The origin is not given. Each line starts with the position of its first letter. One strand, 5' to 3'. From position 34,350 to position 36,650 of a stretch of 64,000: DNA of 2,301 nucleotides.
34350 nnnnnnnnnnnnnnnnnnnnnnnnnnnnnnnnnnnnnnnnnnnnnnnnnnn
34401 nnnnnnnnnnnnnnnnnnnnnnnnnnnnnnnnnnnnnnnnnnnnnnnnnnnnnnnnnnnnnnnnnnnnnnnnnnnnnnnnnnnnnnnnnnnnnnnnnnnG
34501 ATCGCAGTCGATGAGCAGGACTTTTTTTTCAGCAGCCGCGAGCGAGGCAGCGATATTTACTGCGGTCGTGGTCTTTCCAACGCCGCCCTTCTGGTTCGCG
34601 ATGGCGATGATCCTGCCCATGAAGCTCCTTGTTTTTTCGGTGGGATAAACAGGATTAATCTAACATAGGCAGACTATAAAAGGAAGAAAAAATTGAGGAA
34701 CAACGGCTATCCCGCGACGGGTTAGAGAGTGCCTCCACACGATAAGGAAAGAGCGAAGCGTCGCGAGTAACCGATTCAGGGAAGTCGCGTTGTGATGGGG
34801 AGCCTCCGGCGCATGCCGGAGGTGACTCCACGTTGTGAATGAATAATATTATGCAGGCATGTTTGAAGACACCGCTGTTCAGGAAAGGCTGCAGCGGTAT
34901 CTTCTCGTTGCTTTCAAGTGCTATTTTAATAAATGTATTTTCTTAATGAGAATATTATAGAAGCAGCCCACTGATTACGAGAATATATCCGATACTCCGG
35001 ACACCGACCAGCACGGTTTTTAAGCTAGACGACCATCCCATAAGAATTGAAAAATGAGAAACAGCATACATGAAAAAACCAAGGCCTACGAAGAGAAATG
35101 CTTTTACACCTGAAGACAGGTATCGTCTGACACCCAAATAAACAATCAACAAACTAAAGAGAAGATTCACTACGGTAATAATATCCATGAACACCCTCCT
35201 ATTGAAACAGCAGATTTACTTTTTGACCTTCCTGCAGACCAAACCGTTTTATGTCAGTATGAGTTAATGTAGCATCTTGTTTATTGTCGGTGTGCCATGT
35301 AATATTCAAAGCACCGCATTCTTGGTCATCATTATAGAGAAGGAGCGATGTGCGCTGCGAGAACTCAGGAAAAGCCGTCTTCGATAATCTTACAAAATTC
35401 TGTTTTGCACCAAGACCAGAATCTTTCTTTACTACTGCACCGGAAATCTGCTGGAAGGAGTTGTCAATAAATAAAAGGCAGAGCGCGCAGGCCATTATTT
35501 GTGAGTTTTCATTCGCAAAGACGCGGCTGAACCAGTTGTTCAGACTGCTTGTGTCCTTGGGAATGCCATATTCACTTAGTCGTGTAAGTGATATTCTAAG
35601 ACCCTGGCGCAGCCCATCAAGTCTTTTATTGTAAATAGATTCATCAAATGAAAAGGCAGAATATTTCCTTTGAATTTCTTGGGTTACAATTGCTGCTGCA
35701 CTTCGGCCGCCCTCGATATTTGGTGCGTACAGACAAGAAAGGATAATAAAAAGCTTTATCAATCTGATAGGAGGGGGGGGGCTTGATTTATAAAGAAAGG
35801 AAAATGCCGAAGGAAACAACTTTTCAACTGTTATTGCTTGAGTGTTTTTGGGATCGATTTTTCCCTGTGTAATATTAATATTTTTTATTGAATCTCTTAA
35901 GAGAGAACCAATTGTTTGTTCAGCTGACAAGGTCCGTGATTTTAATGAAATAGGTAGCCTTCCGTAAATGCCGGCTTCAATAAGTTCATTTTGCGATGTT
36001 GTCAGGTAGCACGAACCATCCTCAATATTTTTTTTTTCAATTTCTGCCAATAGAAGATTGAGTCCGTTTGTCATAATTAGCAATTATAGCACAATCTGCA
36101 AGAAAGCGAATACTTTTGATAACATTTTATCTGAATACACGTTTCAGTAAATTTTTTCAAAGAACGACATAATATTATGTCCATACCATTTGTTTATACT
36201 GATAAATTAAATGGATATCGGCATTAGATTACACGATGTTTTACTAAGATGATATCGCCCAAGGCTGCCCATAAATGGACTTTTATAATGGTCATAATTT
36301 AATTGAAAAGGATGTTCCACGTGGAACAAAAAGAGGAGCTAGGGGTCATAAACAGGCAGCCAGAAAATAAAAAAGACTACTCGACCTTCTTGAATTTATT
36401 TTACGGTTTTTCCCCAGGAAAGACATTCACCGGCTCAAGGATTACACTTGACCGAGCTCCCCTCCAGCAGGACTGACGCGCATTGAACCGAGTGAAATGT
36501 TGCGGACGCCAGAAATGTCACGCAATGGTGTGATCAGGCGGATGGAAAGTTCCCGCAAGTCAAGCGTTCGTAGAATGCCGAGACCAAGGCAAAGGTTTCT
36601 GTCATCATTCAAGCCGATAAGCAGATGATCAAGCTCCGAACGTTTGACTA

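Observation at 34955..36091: AT-rich orphan two-gene operon: 291-aa unknown protein plus 77-aa membrane protein, apparently leaderless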

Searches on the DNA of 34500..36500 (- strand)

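Call 58: search_rna_families(source=window, start=34500, end=36500, threshold=evalue, max_evalue=1)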
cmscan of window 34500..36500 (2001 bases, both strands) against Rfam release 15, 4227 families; matches with E-value up to 1: 0.
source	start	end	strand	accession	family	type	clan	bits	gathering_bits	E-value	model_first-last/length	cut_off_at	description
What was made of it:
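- Tried and rejected: Rfam found nothing in 34500-36500 (call 58).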

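Call 85: search_rna_families(source=L014, start=6200, end=10100, threshold=gathering)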
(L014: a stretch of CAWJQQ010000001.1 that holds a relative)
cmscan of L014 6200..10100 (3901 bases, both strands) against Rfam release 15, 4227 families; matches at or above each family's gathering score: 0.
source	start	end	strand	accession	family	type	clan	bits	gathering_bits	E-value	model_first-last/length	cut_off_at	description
